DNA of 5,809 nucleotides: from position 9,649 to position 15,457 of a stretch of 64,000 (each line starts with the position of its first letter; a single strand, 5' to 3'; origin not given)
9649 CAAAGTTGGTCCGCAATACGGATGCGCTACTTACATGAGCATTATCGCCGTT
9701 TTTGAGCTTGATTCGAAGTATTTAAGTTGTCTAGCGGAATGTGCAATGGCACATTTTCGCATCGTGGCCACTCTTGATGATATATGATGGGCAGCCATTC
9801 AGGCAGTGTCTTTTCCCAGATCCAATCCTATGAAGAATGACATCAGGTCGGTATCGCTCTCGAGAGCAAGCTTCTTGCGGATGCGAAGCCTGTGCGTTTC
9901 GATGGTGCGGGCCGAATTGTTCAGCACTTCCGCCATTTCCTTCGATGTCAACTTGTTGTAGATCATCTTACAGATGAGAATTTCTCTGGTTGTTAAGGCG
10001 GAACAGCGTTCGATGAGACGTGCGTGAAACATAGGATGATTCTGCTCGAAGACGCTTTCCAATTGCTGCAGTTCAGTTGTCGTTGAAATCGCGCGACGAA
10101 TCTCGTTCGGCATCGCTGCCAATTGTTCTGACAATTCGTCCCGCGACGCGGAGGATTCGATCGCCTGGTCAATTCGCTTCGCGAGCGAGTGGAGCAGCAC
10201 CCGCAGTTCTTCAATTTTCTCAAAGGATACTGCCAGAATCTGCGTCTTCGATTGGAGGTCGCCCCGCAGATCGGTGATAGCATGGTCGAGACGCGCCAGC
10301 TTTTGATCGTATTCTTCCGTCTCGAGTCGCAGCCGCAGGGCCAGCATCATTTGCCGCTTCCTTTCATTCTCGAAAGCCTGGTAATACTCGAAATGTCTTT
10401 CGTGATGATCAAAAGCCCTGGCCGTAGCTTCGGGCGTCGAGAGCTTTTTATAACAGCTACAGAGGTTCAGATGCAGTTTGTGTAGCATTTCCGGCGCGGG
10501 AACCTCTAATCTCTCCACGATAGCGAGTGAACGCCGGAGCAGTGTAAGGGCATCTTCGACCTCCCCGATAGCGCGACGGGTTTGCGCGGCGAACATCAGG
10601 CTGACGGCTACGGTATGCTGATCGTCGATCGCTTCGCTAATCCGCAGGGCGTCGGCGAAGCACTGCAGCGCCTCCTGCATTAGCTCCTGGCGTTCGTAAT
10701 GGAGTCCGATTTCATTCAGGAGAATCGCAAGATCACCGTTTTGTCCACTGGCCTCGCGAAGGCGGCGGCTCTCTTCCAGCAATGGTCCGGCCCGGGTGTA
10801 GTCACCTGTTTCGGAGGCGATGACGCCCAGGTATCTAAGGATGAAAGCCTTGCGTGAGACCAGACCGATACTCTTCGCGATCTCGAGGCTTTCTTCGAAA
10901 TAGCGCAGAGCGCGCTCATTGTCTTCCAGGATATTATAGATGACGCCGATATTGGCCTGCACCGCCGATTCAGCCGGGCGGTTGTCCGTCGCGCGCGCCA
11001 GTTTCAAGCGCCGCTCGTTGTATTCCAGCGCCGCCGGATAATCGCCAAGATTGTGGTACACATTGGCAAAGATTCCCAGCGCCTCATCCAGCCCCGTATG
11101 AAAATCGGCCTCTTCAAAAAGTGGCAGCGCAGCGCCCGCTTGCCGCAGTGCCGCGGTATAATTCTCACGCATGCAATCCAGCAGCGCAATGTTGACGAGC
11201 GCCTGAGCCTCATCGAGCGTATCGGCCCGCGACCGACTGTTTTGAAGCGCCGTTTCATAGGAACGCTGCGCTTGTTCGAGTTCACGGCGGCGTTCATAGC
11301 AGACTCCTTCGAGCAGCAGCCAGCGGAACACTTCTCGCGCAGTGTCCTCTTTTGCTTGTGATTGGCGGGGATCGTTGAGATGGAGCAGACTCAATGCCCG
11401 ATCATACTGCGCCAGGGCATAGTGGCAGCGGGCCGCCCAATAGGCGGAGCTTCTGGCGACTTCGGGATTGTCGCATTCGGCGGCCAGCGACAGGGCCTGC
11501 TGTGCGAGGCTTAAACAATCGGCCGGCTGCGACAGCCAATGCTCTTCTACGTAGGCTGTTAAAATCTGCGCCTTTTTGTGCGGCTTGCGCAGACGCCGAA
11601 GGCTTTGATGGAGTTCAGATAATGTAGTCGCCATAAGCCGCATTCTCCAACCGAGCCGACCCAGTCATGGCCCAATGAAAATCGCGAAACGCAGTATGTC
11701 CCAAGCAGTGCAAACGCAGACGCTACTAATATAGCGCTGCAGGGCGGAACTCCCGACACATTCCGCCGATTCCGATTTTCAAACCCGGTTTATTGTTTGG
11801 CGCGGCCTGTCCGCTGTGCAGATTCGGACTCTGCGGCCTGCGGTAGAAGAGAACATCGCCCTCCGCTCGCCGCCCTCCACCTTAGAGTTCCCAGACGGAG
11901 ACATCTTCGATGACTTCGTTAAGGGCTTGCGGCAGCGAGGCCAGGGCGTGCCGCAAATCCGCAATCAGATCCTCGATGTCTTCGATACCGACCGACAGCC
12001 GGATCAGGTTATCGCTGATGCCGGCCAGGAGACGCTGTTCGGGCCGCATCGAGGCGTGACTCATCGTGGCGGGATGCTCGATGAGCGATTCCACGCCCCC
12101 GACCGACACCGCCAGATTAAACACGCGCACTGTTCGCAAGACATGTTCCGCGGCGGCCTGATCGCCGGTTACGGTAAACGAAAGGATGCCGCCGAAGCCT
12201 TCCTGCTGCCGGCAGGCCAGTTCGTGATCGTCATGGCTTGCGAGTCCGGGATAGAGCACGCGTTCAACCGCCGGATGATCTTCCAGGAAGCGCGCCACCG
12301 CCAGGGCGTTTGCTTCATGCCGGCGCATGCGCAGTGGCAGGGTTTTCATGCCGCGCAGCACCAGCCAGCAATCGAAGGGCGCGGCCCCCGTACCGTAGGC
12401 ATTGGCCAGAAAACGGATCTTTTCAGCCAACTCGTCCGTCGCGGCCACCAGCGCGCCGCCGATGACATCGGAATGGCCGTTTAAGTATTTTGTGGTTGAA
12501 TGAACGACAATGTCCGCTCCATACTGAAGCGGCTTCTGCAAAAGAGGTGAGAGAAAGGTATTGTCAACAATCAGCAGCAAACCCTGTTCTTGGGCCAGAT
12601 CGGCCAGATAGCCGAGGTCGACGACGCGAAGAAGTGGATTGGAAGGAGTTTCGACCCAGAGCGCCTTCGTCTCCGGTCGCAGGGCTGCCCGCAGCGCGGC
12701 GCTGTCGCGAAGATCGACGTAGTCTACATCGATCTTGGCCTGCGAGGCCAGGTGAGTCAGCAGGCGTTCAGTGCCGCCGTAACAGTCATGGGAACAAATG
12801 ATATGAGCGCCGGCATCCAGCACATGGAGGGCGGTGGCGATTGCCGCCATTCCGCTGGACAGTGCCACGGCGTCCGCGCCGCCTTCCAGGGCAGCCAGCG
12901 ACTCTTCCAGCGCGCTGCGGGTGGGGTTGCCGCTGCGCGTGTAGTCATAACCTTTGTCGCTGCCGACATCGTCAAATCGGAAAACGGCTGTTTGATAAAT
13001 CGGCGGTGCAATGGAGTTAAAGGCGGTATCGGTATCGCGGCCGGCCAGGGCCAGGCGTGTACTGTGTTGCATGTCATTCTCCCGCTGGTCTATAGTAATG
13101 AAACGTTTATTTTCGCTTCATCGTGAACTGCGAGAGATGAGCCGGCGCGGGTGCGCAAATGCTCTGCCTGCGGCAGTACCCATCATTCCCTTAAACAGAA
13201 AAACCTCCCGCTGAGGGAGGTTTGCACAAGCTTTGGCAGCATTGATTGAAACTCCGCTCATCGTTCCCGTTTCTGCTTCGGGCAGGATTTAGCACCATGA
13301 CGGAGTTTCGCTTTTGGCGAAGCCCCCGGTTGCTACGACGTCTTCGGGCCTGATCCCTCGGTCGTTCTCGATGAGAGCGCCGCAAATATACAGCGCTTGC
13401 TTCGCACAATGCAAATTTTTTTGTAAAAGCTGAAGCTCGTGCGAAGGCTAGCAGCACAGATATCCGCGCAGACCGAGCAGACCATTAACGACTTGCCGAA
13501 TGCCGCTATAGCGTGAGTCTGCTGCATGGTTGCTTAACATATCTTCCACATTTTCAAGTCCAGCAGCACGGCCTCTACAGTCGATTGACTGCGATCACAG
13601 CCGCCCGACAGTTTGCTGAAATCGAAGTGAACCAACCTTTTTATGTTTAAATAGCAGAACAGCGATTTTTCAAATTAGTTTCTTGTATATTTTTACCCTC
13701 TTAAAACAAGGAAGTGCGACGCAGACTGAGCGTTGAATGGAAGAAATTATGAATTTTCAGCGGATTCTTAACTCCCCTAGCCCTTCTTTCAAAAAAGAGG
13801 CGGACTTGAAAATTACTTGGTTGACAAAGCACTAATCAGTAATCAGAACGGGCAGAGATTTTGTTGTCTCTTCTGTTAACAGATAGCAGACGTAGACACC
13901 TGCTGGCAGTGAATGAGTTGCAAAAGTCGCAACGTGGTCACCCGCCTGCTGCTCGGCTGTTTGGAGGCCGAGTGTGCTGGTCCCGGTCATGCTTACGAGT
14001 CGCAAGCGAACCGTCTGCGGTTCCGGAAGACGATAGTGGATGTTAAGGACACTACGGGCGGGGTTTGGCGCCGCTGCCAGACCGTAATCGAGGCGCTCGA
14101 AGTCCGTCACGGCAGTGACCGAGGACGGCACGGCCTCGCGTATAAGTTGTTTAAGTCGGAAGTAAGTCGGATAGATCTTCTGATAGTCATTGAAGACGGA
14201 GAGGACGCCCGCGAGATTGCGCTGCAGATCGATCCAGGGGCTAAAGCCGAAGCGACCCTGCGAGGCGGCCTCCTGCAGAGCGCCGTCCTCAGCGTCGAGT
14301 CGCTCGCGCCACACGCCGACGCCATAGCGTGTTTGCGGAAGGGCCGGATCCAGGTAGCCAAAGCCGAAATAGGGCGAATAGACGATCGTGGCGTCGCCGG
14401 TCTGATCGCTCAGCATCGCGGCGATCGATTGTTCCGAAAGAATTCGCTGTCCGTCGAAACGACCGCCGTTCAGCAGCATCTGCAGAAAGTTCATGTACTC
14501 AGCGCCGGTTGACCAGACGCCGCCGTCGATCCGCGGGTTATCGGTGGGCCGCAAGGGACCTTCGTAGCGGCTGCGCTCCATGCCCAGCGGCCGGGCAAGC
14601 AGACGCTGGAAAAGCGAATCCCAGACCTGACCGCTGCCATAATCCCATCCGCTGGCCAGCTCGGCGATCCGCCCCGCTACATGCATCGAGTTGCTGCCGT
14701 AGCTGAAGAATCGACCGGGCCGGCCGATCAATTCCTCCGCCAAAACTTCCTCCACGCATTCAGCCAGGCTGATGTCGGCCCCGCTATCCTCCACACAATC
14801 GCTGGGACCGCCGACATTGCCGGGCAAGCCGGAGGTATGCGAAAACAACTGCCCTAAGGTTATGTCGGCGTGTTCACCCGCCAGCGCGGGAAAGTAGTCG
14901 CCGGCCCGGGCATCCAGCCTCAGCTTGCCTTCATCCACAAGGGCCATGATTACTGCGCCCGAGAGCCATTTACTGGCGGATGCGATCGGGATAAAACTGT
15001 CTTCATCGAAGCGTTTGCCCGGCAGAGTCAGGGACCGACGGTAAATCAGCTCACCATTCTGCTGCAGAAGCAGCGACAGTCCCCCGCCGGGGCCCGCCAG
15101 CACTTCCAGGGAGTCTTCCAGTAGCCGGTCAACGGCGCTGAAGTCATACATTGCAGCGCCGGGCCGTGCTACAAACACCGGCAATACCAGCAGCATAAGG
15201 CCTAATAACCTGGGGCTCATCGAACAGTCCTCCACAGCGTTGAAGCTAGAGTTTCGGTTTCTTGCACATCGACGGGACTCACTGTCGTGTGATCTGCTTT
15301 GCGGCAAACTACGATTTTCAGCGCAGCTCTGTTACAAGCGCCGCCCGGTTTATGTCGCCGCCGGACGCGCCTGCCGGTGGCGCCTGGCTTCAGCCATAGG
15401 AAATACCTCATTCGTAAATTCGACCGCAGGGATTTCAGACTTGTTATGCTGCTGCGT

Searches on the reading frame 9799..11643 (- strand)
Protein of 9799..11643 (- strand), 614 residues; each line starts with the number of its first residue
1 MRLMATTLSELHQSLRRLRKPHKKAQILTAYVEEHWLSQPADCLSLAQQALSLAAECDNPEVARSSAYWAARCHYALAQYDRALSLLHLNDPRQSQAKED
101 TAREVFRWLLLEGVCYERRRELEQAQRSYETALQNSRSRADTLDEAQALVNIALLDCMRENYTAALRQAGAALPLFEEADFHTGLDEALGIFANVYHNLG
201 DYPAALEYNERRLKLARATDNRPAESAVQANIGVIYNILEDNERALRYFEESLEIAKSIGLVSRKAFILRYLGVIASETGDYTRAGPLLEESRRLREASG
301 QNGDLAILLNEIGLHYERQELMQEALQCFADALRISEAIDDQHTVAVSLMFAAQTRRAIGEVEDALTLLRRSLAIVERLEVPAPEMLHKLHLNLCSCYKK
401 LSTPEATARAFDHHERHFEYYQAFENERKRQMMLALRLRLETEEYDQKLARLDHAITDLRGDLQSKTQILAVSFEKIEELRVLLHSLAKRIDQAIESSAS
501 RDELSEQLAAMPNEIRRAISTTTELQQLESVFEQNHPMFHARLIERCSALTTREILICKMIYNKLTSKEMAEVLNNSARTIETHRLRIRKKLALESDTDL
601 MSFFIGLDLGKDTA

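Call 75: search_protein_families(library=pfam, proteins=[window:9799-11643:-], max_evalue=0.0001)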
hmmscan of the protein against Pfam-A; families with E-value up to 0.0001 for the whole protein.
window:9799-11643:- (614 aa): 9 families
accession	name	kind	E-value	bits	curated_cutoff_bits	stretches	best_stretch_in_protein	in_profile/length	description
PF13424.12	TPR_12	-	3.1e-31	107.8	30.1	3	192-258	9-77/77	Tetratricopeptide repeat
PF00515.34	TPR_1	-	7.8e-15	54.4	27.8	0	230-256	5-31/34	Tetratricopeptide repeat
PF13176.12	TPR_7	-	3.5e-12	45.8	27.9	0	192-221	5-34/36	Tetratricopeptide repeat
PF07719.23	TPR_2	-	2e-11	43.5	27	0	109-134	4-29/34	Tetratricopeptide repeat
PF17874.7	TPR_MalT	-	1.9e-10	41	45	1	192-452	7-262/336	MalT-like TPR region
PF00196.25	GerE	-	2.2e-10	40.4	23.5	1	549-602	2-55/57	Bacterial regulatory proteins, luxR family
PF13181.12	TPR_8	-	3.3e-08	33.5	25.7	0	230-257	5-32/34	Tetratricopeptide repeat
PF13374.12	TPR_10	-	2.7e-07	30.8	27.5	0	230-257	6-33/42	Tetratricopeptide repeat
PF12895.13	ANAPC3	-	3.1e-05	24.6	27.2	0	65-90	24-49/82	Anaphase-promoting complex, cyclosome, subunit 3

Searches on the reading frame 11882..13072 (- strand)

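Call 75: search_protein_families(library=pfam, proteins=[window:11882-13072:-], max_evalue=0.0001)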
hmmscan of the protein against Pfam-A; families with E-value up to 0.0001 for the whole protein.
window:11882-13072:- (396 aa): 3 families
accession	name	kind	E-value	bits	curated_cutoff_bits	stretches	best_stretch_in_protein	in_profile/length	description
PF01053.26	Cys_Met_Meta_PP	-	1.2e-150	501.8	27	1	5-377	2-380/381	Cys/Met metabolism PLP-dependent enzyme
PF01041.23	DegT_DnrJ_EryC1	-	9.5e-09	35.4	19.8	1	50-224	24-200/360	DegT/DnrJ/EryC1/StrS aminotransferase family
PF00155.27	Aminotran_1_2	-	2.6e-05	24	19.7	1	45-173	36-188/361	Aminotransferase class I and II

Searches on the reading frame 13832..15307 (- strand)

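Call 75: search_protein_families(library=pfam, proteins=[window:13832-15307:-], max_evalue=0.0001)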
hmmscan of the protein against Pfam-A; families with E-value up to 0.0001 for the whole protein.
window:13832-15307:- (491 aa): 2 families
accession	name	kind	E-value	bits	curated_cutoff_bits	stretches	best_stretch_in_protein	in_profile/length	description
PF00144.29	Beta-lactamase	-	1.6e-31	110.2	27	1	75-308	15-263/329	Beta-lactamase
PF18962.6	Por_Secre_tail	-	2.3e-05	25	27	1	414-482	3-68/75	Secretion system C-terminal sorting domain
